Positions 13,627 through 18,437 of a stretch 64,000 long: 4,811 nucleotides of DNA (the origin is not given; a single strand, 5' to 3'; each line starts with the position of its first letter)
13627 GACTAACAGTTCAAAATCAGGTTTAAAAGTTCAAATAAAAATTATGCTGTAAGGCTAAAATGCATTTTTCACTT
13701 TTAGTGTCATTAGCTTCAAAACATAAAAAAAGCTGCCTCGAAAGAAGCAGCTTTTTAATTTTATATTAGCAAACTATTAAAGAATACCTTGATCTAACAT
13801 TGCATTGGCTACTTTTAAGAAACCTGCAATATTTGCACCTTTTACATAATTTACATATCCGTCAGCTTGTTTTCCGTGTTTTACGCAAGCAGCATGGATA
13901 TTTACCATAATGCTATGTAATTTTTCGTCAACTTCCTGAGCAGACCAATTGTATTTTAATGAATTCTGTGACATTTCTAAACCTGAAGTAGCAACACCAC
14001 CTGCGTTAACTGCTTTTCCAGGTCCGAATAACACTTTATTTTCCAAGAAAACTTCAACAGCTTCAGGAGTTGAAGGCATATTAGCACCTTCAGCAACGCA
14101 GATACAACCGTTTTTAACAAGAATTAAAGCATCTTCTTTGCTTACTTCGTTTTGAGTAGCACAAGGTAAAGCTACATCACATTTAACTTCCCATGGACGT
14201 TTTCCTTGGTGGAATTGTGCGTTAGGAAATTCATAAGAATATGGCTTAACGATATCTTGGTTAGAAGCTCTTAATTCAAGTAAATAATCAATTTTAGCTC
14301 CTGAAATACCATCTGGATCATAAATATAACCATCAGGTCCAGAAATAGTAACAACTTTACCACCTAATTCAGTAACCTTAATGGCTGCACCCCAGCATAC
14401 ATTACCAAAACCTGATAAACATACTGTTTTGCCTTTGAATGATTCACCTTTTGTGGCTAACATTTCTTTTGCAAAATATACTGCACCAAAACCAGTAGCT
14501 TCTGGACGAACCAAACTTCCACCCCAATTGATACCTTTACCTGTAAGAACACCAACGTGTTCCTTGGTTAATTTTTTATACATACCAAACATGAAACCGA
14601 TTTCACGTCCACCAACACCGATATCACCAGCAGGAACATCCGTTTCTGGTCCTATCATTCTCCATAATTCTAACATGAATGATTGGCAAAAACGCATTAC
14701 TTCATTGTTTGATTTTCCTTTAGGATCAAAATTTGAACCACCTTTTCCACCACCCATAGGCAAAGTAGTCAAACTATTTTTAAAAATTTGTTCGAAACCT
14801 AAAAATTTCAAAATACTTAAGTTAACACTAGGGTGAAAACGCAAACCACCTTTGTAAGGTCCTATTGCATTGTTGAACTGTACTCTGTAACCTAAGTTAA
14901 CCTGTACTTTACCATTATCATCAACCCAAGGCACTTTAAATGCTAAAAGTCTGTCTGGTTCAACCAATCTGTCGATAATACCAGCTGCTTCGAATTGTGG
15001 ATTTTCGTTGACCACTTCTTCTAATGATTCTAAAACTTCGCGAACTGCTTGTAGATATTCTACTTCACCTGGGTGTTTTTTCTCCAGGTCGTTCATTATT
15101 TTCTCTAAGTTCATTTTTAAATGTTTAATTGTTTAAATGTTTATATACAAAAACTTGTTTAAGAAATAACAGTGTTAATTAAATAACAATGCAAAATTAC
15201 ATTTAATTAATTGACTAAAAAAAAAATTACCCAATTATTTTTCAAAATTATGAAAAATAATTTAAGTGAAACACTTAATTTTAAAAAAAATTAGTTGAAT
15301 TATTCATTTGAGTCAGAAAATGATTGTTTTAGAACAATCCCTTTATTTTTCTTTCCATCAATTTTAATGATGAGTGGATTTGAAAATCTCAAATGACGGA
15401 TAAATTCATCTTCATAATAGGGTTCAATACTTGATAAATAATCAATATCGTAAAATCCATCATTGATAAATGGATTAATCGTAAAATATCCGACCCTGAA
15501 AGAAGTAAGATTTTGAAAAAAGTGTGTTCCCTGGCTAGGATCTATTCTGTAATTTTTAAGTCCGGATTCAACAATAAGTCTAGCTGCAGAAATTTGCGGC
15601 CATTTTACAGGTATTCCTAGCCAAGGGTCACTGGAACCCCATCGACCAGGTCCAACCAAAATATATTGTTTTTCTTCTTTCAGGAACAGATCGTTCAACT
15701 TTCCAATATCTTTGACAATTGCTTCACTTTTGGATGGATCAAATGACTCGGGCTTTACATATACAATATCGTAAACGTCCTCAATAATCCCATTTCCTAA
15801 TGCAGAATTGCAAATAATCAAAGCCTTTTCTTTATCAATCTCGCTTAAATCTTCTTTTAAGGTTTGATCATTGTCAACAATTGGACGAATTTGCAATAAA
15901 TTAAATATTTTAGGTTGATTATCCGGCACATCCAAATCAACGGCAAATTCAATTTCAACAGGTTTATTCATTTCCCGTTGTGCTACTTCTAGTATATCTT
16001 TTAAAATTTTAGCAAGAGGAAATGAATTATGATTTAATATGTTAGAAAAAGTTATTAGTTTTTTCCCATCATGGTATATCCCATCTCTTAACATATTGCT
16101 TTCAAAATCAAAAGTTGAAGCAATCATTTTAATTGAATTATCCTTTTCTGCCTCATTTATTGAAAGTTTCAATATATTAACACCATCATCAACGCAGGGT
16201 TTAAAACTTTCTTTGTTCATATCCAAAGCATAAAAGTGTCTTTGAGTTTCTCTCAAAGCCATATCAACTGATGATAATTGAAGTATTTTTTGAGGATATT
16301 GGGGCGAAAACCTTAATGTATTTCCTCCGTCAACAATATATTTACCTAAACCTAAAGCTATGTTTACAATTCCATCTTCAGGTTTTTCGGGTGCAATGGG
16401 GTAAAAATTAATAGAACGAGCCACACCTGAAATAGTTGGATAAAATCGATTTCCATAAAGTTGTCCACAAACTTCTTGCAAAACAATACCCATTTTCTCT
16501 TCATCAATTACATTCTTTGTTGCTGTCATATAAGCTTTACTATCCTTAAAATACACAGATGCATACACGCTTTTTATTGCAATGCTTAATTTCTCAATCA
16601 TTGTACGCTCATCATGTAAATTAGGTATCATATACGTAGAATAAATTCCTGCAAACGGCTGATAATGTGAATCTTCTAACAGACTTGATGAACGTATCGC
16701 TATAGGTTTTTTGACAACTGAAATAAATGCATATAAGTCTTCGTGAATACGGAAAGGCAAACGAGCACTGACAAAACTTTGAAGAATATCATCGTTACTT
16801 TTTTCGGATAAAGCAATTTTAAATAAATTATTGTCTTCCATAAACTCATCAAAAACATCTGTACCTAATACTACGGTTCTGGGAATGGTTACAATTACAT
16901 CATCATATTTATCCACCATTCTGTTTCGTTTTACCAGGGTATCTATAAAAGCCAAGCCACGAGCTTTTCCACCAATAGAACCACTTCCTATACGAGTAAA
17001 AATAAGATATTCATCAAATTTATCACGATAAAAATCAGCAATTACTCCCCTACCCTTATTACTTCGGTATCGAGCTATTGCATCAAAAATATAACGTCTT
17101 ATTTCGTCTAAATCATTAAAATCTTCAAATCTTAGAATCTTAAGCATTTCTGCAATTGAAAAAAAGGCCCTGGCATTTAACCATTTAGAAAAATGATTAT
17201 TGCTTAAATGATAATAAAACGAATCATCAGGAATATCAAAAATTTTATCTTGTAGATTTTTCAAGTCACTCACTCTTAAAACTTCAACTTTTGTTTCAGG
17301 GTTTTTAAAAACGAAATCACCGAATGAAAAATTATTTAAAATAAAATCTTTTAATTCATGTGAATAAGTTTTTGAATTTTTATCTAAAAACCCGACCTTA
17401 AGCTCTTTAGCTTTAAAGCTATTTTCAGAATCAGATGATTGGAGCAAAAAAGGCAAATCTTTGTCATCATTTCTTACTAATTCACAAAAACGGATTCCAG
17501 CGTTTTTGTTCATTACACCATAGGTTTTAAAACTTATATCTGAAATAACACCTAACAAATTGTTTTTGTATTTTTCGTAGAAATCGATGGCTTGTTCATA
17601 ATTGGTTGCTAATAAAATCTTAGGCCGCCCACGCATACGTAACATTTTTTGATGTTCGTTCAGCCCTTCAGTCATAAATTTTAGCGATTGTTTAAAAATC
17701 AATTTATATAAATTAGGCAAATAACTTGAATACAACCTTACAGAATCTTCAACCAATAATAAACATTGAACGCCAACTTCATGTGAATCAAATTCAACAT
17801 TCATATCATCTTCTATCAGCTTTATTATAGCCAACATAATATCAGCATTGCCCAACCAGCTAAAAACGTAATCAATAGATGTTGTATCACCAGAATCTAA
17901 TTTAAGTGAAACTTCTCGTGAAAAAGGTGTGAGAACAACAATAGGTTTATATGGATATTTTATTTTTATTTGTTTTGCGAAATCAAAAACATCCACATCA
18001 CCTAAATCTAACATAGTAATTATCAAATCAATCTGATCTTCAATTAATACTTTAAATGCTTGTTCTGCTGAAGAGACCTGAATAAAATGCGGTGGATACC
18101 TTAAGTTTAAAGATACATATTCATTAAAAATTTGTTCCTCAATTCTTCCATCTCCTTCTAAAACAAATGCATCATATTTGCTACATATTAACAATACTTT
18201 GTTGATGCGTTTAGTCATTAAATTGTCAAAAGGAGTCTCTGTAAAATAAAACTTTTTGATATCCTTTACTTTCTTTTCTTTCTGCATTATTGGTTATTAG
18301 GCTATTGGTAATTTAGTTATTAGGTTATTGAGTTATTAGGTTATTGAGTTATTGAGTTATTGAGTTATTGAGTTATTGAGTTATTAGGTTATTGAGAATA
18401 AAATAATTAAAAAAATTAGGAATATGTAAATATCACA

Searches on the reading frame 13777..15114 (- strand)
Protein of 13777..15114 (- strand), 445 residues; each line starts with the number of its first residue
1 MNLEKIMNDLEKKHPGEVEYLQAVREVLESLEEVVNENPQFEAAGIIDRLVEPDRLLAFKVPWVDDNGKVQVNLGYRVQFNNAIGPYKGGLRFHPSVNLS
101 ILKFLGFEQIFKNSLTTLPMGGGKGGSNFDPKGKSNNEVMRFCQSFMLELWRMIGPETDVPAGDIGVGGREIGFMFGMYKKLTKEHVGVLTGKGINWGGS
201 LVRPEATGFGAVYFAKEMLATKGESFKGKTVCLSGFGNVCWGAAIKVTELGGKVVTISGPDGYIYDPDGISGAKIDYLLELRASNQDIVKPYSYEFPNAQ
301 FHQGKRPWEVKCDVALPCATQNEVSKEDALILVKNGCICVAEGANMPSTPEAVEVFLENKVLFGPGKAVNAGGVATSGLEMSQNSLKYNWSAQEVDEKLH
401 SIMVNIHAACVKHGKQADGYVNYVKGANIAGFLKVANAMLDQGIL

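Call 6: search_protein_families(library=pfam, proteins=[window:13777-15114:-])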
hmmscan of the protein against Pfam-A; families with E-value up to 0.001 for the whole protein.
window:13777-15114:- (445 aa): 2 families
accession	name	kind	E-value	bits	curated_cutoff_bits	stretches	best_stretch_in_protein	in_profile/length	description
PF00208.27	ELFV_dehydrog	-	4.7e-87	292.1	23.4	1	198-443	1-241/241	Glutamate/Leucine/Phenylalanine/Valine dehydrogenase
PF02812.23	ELFV_dehydrog_N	-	7.6e-52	174.9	25.3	1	53-181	1-129/129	Glu/Leu/Phe/Val dehydrogenase, dimerisation domain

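Call 37: search_protein_families(library=ncbifam, proteins=[window:13777-15114:-], max_evalue=0.00001)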
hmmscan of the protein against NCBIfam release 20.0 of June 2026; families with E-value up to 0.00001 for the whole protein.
window:13777-15114:- (445 aa): 5 families
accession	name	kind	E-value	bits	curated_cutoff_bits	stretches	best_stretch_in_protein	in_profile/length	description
NF010633.0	PRK14030.1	subfamily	1e-248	825.8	743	1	1-444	1-444/445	glutamate dehydrogenase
NF010634.0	PRK14031.1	equivalog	2.2e-217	721.8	822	1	1-445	1-444/444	NADP-specific glutamate dehydrogenase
NF006929.0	PRK09414.1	equivalog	1.2e-216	719.9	536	1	2-444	6-444/445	NADP-specific glutamate dehydrogenase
NF040817.1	GdhA_Arch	equivalog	9e-71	239.2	750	1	47-444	28-416/419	glutamate dehydrogenase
NF041398.1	GluDhGdhB_Halo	equivalog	5.3e-64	216.6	620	1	44-443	22-407/410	glutamate dehydrogenase GdhB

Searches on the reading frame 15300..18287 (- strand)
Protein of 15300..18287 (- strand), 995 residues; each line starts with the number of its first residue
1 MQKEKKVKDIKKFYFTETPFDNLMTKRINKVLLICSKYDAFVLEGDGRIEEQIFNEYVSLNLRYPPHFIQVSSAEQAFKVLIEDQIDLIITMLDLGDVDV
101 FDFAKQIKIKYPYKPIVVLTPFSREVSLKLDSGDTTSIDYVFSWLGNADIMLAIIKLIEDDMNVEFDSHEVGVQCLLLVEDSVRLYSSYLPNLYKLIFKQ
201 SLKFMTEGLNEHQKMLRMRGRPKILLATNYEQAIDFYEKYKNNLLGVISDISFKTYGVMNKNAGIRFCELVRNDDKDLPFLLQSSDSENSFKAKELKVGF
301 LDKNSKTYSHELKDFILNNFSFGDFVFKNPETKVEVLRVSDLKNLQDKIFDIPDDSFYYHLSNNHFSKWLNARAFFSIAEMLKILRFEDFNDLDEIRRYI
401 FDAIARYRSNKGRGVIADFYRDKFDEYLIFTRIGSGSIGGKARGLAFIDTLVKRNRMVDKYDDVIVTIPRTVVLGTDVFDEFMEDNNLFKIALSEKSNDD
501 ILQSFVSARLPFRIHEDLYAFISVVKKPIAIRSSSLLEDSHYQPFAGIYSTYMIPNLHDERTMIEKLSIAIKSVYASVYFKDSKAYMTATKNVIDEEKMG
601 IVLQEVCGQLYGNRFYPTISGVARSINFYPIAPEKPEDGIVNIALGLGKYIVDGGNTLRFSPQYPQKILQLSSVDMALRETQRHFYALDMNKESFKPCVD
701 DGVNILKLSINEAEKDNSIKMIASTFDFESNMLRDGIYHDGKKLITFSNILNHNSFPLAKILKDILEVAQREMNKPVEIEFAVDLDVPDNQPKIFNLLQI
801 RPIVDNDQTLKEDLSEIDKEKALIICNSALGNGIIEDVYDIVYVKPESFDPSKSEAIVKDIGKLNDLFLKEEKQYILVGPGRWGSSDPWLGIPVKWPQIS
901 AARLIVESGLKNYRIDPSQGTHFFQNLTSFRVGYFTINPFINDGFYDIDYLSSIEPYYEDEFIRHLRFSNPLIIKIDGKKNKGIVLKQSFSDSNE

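Call 6: search_protein_families(library=pfam, proteins=[window:15300-18287:-])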
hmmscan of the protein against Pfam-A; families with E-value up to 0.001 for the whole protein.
window:15300-18287:- (995 aa): 3 families
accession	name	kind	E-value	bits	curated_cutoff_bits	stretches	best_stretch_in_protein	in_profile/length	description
PF01326.24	PPDK_N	-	7.8e-44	150.7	27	1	437-821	3-327/328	Pyruvate phosphate dikinase, AMP/ATP-binding domain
PF00072.30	Response_reg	-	4.8e-08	33.6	30.2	0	70-124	27-81/111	Response regulator receiver domain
PF19027.5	DUF5752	-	5.6e-05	23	23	1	335-409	16-104/208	Family of unknown function (DUF5752)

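Call 37: search_protein_families(library=ncbifam, proteins=[window:15300-18287:-], max_evalue=0.00001)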
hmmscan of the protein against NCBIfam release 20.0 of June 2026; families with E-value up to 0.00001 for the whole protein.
window:15300-18287:- (995 aa): 5 families
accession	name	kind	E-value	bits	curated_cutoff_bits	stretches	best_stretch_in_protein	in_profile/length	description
NF004881.0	PRK06241.2-2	equivalog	1e-13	50.5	883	1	462-654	30-217/898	phosphoenolpyruvate synthase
NF052631.1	prodigiosin_PigC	equivalog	2.2e-13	49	1300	1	466-606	31-167/883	prodigiosin ligase PigC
NF052632.1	undecylprod_RedH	equivalog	1.5e-10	39.7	1350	1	465-654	31-200/880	undecylprodigiosin ligase RedH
NF004508.0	PRK05849.1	equivalog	2.2e-07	29.3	501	0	731-820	151-234/789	hypothetical protein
TIGR01418.1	PEP_synth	equivalog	6.7e-07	28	739.75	1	466-834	35-363/784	pyruvate, water dikinase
